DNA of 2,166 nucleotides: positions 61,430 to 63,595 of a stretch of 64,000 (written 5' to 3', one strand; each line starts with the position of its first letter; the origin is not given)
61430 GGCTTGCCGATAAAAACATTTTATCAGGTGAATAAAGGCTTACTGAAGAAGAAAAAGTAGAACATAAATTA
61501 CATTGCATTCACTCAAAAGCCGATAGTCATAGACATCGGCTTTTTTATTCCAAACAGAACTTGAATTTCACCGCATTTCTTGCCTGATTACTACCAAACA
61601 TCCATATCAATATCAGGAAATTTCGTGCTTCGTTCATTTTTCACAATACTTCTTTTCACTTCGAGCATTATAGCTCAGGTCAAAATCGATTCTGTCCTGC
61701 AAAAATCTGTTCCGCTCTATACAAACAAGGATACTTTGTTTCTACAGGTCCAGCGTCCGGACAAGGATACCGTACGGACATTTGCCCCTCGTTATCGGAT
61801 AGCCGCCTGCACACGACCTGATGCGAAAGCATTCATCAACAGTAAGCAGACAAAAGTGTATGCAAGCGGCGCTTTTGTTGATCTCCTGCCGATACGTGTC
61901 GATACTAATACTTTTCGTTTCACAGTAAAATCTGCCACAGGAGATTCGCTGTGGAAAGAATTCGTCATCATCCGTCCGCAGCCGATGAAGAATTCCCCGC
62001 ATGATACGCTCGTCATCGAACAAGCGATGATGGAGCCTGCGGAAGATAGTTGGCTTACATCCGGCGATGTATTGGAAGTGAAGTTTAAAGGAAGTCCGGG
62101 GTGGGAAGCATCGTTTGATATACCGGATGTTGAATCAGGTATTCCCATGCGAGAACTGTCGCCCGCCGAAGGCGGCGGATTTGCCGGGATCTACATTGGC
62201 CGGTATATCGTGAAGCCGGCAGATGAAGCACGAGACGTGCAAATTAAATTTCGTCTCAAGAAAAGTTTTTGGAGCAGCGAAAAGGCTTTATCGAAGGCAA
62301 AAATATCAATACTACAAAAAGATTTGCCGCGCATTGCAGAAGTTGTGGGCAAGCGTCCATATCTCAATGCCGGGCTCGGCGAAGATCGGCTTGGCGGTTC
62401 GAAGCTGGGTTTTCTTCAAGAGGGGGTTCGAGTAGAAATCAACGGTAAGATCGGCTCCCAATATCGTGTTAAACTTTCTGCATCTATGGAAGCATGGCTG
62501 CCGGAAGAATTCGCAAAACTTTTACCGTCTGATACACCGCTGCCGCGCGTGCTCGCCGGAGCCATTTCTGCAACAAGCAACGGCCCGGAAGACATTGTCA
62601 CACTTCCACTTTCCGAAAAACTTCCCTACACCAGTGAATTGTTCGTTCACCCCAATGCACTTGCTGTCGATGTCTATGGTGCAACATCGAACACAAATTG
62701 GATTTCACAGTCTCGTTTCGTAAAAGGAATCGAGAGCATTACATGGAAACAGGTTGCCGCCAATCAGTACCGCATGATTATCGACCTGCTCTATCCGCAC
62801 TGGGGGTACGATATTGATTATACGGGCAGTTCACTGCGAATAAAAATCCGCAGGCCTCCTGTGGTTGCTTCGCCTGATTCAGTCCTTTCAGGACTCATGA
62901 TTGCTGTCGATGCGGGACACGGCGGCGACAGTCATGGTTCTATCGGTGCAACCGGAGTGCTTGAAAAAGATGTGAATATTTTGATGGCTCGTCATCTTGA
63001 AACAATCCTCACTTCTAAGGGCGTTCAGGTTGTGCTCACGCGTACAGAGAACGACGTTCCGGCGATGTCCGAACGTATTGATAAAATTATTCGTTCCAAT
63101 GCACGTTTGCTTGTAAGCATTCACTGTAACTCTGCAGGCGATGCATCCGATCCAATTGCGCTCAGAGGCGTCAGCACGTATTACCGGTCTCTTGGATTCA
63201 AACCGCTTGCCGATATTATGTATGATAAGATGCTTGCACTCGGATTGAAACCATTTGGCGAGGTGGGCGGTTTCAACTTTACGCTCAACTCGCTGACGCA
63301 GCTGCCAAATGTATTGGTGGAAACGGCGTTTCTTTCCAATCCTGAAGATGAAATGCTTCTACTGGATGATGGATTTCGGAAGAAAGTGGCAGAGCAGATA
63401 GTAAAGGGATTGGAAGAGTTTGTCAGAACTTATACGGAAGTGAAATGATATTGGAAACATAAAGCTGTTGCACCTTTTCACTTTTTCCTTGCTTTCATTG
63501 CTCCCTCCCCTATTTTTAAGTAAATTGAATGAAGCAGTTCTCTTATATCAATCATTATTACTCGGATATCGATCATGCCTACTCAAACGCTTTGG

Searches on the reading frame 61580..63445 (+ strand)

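Call 42: search_protein_families(library=pfam, proteins=[window:61580-63445:+], max_evalue=0.00001)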
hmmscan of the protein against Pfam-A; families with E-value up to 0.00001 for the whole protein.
window:61580-63445:+ (622 aa): 1 family
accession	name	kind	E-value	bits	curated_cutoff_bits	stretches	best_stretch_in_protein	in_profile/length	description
PF01520.23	Amidase_3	-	4.1e-35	121.8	27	1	441-612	1-173/174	N-acetylmuramoyl-L-alanine amidase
